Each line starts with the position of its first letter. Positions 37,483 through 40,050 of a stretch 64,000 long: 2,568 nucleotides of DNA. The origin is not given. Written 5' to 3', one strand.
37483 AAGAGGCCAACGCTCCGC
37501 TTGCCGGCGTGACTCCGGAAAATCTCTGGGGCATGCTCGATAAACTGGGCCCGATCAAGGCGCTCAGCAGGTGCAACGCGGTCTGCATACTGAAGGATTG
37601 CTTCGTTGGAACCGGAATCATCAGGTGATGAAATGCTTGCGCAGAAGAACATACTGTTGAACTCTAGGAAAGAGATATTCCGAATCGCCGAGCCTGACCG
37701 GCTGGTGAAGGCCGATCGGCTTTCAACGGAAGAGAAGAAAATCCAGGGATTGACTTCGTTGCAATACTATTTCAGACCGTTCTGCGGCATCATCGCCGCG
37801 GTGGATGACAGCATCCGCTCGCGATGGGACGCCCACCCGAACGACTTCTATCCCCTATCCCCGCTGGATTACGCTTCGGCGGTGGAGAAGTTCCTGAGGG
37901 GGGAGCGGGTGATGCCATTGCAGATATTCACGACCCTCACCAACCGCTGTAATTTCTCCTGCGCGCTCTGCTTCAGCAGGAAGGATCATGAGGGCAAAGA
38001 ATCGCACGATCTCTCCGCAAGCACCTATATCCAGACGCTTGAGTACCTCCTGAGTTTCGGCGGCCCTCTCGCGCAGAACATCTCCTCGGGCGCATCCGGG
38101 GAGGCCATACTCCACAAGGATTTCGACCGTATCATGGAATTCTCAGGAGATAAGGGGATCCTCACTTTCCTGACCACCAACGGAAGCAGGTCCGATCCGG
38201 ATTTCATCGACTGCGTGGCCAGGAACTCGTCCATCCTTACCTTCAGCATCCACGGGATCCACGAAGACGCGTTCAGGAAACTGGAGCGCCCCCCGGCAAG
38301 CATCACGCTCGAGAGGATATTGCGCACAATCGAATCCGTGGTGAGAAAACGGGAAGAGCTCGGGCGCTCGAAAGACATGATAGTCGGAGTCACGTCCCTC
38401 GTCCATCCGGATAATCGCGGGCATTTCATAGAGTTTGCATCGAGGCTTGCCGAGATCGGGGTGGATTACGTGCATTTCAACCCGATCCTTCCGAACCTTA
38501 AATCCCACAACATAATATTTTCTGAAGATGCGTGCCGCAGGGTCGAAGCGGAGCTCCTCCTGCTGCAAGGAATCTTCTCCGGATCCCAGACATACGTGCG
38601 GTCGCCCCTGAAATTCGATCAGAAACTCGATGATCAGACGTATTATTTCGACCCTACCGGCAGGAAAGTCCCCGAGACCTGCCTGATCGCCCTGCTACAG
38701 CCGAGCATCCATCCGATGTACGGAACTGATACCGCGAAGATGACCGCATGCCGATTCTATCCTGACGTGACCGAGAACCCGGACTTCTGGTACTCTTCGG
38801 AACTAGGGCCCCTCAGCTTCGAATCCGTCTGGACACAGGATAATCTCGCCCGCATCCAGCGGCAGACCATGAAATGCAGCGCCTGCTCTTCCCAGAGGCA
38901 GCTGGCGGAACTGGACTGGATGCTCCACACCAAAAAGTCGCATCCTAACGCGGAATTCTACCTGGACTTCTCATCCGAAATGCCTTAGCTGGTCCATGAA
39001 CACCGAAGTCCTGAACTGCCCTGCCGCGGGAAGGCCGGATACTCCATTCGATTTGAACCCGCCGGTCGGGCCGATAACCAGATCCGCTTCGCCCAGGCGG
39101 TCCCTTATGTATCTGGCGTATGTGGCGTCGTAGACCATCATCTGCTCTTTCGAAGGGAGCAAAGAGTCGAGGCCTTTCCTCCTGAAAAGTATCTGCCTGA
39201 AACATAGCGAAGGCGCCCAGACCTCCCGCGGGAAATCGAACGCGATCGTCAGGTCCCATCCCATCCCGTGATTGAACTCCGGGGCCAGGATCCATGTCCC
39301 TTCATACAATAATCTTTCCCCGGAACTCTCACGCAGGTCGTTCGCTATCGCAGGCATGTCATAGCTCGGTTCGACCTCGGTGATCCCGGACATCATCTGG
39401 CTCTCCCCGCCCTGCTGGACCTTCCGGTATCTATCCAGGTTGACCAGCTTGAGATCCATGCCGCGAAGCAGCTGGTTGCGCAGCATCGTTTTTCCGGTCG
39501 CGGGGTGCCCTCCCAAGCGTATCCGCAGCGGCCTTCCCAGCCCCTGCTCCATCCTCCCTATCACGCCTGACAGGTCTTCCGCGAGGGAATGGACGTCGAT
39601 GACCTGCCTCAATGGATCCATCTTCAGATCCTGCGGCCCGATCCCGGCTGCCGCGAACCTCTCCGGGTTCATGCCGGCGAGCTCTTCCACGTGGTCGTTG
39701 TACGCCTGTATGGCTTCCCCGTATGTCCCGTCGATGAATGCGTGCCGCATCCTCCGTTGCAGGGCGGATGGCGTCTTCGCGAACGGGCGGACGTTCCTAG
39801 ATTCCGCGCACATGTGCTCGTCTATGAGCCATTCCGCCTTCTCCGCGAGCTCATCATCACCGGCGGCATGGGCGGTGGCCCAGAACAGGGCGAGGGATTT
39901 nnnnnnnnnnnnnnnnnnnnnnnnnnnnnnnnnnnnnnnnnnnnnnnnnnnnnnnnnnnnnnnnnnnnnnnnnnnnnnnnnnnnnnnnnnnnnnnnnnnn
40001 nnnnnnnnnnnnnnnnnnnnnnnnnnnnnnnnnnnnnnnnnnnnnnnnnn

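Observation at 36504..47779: Radical-SAM-dense island joined to the N-glycosylation genes (AglB-PAP2) and to a giant surface protein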

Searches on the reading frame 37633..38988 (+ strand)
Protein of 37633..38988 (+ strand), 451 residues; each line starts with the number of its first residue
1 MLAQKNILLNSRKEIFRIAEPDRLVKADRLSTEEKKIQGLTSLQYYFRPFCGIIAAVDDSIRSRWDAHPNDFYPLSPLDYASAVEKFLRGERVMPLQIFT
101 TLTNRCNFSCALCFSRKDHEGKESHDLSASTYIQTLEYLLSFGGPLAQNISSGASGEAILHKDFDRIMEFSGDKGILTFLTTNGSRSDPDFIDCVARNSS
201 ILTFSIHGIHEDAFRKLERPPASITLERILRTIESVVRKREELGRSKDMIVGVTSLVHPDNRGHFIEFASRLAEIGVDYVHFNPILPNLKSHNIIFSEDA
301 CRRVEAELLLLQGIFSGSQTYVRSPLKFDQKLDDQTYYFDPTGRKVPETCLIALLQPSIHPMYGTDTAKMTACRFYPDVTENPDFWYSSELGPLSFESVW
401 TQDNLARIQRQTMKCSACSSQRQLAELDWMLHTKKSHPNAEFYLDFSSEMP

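Call 4: search_protein_families(library=pfam, proteins=[window:37633-38988:+], max_evalue=0.01)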
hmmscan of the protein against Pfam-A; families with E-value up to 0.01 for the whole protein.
window:37633-38988:+ (451 aa): 1 family
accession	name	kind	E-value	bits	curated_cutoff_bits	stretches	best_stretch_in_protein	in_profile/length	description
PF04055.27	Radical_SAM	-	7.9e-11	42.8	29.5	1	102-253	3-151/166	Radical SAM superfamily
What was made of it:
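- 37633..38988 (+): p2: radical-SAM enzyme with four conserved C-terminal Cys (451 aa). Core cassette member. Convergent with p3, with an 18-nt 3' overlap. Pfam Radical_SAM 42.8 bits (call 4).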

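Call 5: search_protein_families(library=ncbifam, proteins=[window:37633-38988:+], max_evalue=0.01)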
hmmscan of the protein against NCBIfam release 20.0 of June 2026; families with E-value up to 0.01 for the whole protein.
window:37633-38988:+ (451 aa): 30 families (the best 25 are shown)
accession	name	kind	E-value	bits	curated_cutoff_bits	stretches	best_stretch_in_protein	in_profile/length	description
TIGR04317.1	W_rSAM_matur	equivalog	3.8e-15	55.9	380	1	97-302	5-203/349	tungsten cofactor oxidoreductase radical SAM maturase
NF038283.1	viperin_w_prok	equivalog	2.4e-12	46.6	180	1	102-236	8-147/281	viperin family antiviral radical SAM protein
NF045646.2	rSAM_Se_TrsS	equivalog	2.8e-08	32.7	490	1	101-285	91-266/441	radical SAM (seleno)protein TrsS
TIGR04311.1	rSAM_Geo_metal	subfamily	9.4e-08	31.5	400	1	95-288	2-190/423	radical SAM/SPASM family putative metalloenzyme maturase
TIGR04546.1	rSAM_ahbC_deAc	equivalog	5.2e-07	28.8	650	1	101-210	44-149/390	12,18-didecarboxysiroheme deacetylase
TIGR04051.1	rSAM_NirJ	equivalog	5.3e-07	28.9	515.45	1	101-218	7-122/354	heme d1 biosynthesis radical SAM protein NirJ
TIGR04133.1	rSAM_w_lipo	hypoth_equivalog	7.6e-07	28.4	425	1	97-288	25-205/350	TIGR04133 family radical SAM/SPASM protein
TIGR04251.1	SCM_rSAM_ScmF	equivalog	1.1e-06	28.3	400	1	97-295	5-192/353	SynChlorMet cassette radical SAM/SPASM protein ScmF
TIGR03962.1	mycofact_rSAM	equivalog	1.8e-06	27.4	265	1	86-201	3-111/339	mycofactocin radical SAM maturase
TIGR04347.1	pseudo_SAM_Halo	equivalog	2.4e-06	27.1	525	1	84-185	27-122/390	TIGR04347 family pseudo-SAM/SPASM protein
TIGR02666.1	moaA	equivalog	2.6e-06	26.6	284.05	1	101-238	15-152/336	GTP 3',8-cyclase MoaA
TIGR04303.1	GeoRSP_rSAM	equivalog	3.3e-06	26.9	400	1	95-190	4-91/325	GeoRSP system radical SAM/SPASM protein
TIGR04054.1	rSAM_NirJ1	equivalog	3.7e-06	25.8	650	1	101-215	41-153/387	putative heme d1 biosynthesis radical SAM protein NirJ1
TIGR02668.1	moaA_archaeal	equivalog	8.1e-06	25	325.25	1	100-237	14-144/303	GTP 3',8-cyclase MoaA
TIGR03972.1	rSAM_TYW1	equivalog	9.5e-06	24.9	317.95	1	154-280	126-243/297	4-demethylwyosine synthase TYW1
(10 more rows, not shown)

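Call 18: search_protein_families(library=padloc, proteins=[window:37633-38988:+], max_evalue=0.01)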
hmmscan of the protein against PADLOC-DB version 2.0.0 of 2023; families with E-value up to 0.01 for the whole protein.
window:37633-38988:+ (451 aa): 2 families
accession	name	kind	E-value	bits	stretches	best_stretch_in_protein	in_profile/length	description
PDLC02903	pVip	-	1.8e-13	48.6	1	100-236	4-132/257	Viperins not associated with kinases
PDLC02904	pVip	-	7.3e-10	36.8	1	101-226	8-126/262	Viperins associated with kinases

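Call 45: search_solved_structures(query=window:37633-38988:+, max_evalue=0.01)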
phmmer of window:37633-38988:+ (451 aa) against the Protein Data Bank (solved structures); distinct sequences matched with E-value up to 0.01: 1.
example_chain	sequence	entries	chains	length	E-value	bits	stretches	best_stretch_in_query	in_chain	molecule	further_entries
7tol_A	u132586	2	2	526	0.0017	20.6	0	101-187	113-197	glycerol dibiphytanyl glycerol tetraether - macrocyclic archaeol synthase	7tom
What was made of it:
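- Closest known: Tetraether synthase Tes / GDGT ring synthases. Same: Archaeal radical-SAM enzymes. p2 gives weak hits to Tes (calls 5, 45).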

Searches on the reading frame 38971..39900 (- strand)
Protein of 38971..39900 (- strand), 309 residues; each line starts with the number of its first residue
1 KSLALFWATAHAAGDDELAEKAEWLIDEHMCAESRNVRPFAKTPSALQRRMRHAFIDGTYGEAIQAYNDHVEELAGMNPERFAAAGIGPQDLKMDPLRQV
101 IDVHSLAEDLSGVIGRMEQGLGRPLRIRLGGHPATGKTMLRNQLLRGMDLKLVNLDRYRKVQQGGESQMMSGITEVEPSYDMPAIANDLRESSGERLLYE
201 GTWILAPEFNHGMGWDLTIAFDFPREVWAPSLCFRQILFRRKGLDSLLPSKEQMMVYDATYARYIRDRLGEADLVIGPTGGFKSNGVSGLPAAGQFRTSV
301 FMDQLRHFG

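Call 32: search_solved_structures(query=window:38971-39900:-, max_evalue=10, show_alignments=2)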
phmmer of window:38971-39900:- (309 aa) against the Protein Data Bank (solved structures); distinct sequences matched with E-value up to 10: 1.
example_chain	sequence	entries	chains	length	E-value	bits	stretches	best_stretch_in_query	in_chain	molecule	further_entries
2rhm_A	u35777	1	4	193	0.0062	19.1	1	120-165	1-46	Putative kinase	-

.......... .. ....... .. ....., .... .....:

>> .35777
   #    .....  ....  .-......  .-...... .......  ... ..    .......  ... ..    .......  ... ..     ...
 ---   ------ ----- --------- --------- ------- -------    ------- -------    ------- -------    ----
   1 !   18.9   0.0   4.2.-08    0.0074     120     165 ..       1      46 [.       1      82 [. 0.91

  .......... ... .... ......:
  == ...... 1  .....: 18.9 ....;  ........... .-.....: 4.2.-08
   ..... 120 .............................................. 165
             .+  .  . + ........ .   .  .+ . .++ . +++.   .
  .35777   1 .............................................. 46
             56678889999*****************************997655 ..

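Call 53: search_protein_families(library=pfam, proteins=[window:38974-39870:-], max_evalue=1)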
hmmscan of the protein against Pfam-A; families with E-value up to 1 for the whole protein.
window:38974-39870:- (299 aa): 1 family
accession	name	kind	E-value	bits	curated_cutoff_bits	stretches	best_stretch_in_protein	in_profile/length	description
PF13671.12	AAA_33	-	0.11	13.3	27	1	119-159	4-44/143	AAA domain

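Call 60: predict_structure(alignment_id=A2)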
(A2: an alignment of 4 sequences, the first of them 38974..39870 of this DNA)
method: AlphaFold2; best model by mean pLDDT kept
length: 299 residues; sequences in the alignment: 4
mean_pLDDT: 63.8   pTM: 0.64
mean pLDDT of the five models: 63.8, 51.5, 50.3, 49.3, 45.5
residues with pLDDT >= 90: 1; 70-90: 142; 50-70: 88; < 50: 68
segments of 3 or more residues with pLDDT < 50: 1-33, 153-162, 276-299
pLDDT, mean of each block of 10 residues (from residue 1): 36 39 35 64 64 83 85 81 70 69 77 82 64 76 75 44 58 74 77 63 70 74 68 59 72 72 69 49 31 28
secondary structure, 60 per line:
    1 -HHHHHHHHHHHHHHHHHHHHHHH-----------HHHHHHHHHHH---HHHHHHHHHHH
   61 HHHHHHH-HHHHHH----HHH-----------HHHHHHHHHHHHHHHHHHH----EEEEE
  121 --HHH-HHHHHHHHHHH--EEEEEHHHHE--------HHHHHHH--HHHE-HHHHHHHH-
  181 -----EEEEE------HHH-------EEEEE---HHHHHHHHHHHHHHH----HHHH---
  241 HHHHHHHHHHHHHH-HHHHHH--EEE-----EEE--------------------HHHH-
elements in order: H2-24 H36-46 H50-67 H69-74 H93-111 E116-120 H127-137 E140-144 H145-148 H158-164 H172-179 E186-190 E207-211 H215-229 H234-237 H241-254 H256-261 E264-266 E272-274 H295-298
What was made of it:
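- On Uridine kinase / PRK family P-loop kinases (PF00485): However, the model pLDDT is only 63.8 (call 60), and the only Pfam hit is AAA_33 at E 0.11 (call 53).
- The kinase is missing from most cassettes, and the kinase model is low-confidence (pLDDT 63.8 from 4 sequences, call 60).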

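Call 62: fold_search(model_id=the predicted structure, library=pdb)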
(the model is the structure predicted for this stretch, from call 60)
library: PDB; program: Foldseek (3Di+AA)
matches with E <= 10: 1576; with E <= 0.001: 49
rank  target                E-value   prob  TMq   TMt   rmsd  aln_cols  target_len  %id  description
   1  7eey_C                2.4e-06  1.00  0.41  0.60   5.2       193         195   16  The structure of the N-terminal doamin of the Schizosaccharomyces pombe Tad2 adenosine deaminase (released 2022-03-23)
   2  9qkp_D                2.9e-06  1.00  0.40  0.40   6.8       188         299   16  Structure of the cyanobacteria specific PRK from Chroococcidiopsis (Hyella disjuncta) PCC 6712 (P41212 crystal form) (released 2026-04-08)
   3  9qkn                  2.9e-06  1.00  0.41  0.39   6.1       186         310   17  Structure of the cyanobacteria specific PRK from Gloeocapsa PCC 73106 (released 2026-04-08)
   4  9qkp_B                3.1e-06  1.00  0.39  0.38   6.8       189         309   17  Structure of the cyanobacteria specific PRK from Chroococcidiopsis (Hyella disjuncta) PCC 6712 (P41212 crystal form) (released 2026-04-08)
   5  9qkp_A                3.6e-06  1.00  0.39  0.38   6.9       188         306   16  Structure of the cyanobacteria specific PRK from Chroococcidiopsis (Hyella disjuncta) PCC 6712 (P41212 crystal form) (released 2026-04-08)
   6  9qko_A                4.1e-06  1.00  0.40  0.40   6.3       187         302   16  Structure of the cyanobacteria specific PRK from Chroococcidiopsis (Hyella disjuncta) PCC 6712 (P1 crystal form) (released 2026-04-08)
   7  6n55_F                4.1e-06  1.00  0.40  0.55   6.9       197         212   15  Crystal structure of human uridine-cytidine kinase 2 complexed with 2'-azidouridine (released 2019-11-27)
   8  1ufq_D                7.4e-06  1.00  0.40  0.55   6.8       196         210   15  Crystal structure of ligand-free human uridine-cytidine kinase 2 (released 2004-05-04)
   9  3asy_A                8.3e-06  1.00  0.41  0.59   6.2       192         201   17  ligand-free structure of uridine kinase from thermus thermophilus HB8 (released 2011-06-01)
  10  6n54_A                8.3e-06  1.00  0.39  0.53   7.5       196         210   15  Crystal structure of human uridine-cytidine kinase 2 complexed with 2'-azidocytidine monophosphate (released 2019-11-27)
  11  7sql_C                8.3e-06  1.00  0.38  0.52   7.4       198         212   16  Crystal structure of human uridine-cytidine kinase 2 complexed with a weak small molecule inhibitor (released 2022-10-12)
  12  6hzk_A                1.0e-05  1.00  0.37  0.34   6.6       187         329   17  Crystal structure of redox-inhibited phosphoribulokinase from Synechococcus sp. (strain PCC 6301) (released 2019-03-27)
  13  6n55_G                1.1e-05  1.00  0.43  0.62   5.8       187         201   14  Crystal structure of human uridine-cytidine kinase 2 complexed with 2'-azidouridine (released 2019-11-27)
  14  1ufq_B                1.1e-05  1.00  0.40  0.55   7.1       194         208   16  Crystal structure of ligand-free human uridine-cytidine kinase 2 (released 2004-05-04)
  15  6pwz_H                1.2e-05  1.00  0.43  0.61   5.9       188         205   15  Crystal structure of human uridine-cytidine kinase 2 complexed with 2'-azidocytidine (released 2020-07-29)
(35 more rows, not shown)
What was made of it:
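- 38971..41655 (-): p3: B12-binding-like domain + radical-SAM core + C-terminal P-loop kinase-like domain (894 aa). The kinase part is roughly 38974-39560. Foldseek of the C-terminal model (pLDDT 63.8) matches UCK2, uridine kinase, PRK and PanK at E 2e-6 to 1e-4 (calls 60, 62).
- On Uridine kinase / PRK family P-loop kinases (PF00485): Foldseek matches UCK2, Thermus uridine kinase, PRK and PanK at E 2e-6 to 1e-4 with TM (target) 0.55-0.62 (call 62).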

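Call 79: search_protein_families(library=ncbifam, proteins=[window:38974-39870:-], max_evalue=0.001)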
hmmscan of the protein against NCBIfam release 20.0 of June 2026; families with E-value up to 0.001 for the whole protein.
window:38974-39870:- (299 aa): 0 families
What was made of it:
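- Tried and rejected: There was no NCBIfam hit (call 79), so the 5'-deoxyadenosine-salvage reading of the accessory kinase remains untested.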
